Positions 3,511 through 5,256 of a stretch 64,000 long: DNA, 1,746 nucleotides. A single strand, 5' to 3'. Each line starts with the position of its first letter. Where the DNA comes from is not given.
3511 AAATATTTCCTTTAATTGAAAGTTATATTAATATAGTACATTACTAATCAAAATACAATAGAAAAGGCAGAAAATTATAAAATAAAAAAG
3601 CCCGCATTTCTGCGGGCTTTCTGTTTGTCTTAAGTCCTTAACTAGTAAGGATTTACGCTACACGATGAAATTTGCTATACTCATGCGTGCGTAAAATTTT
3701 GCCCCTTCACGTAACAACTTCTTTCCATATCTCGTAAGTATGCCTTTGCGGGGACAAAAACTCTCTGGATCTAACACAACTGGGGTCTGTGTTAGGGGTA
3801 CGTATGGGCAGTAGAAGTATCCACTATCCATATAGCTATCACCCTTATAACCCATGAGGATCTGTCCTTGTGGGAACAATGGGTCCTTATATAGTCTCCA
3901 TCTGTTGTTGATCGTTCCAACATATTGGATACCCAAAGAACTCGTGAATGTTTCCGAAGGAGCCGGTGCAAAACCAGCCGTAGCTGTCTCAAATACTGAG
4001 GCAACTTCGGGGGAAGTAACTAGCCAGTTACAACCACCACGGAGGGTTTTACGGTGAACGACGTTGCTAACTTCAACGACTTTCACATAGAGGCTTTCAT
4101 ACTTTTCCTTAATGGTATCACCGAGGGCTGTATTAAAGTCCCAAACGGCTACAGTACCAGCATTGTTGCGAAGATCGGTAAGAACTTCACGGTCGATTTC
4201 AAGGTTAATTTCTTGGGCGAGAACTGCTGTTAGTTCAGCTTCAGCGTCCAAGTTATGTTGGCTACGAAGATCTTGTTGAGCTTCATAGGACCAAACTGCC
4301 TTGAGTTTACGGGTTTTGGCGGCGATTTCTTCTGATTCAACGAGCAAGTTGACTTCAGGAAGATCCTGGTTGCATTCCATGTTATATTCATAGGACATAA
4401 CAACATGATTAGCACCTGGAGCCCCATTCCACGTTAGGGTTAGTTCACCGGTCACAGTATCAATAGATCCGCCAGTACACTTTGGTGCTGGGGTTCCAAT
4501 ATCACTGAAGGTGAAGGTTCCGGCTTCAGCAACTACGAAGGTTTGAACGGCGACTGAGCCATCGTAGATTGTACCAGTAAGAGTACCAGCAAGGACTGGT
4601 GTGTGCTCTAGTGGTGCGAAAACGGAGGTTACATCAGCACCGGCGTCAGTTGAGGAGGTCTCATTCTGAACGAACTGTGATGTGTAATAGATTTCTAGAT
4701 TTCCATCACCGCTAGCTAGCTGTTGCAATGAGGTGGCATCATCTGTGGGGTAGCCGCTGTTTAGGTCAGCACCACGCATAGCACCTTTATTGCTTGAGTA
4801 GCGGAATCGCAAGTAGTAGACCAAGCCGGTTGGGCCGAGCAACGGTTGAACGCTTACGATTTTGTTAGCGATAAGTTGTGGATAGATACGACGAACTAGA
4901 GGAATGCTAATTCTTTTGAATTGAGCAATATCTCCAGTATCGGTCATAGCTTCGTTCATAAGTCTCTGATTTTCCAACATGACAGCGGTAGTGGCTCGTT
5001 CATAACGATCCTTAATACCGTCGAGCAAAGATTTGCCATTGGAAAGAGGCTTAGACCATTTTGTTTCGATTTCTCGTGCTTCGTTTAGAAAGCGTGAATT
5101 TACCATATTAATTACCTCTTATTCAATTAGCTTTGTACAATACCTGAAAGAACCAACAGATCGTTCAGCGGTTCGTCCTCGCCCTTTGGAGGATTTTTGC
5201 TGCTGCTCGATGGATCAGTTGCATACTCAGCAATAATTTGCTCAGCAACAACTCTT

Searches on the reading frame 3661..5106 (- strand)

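Call 18: search_protein_families(library=phrogs, proteins=[window:3661-5106:-], max_evalue=0.001)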
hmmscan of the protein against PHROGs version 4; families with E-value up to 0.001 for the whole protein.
window:3661-5106:- (482 aa): 3 families
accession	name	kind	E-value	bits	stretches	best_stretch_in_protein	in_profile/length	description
phrog_138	-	head and packaging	8.5e-84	283.1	1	10-462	3-405/444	major head protein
phrog_1014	-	unknown function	1.6e-13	51.1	1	209-412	277-485/567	-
phrog_12830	-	head and packaging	0.00015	23.1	0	44-96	73-125/128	major head protein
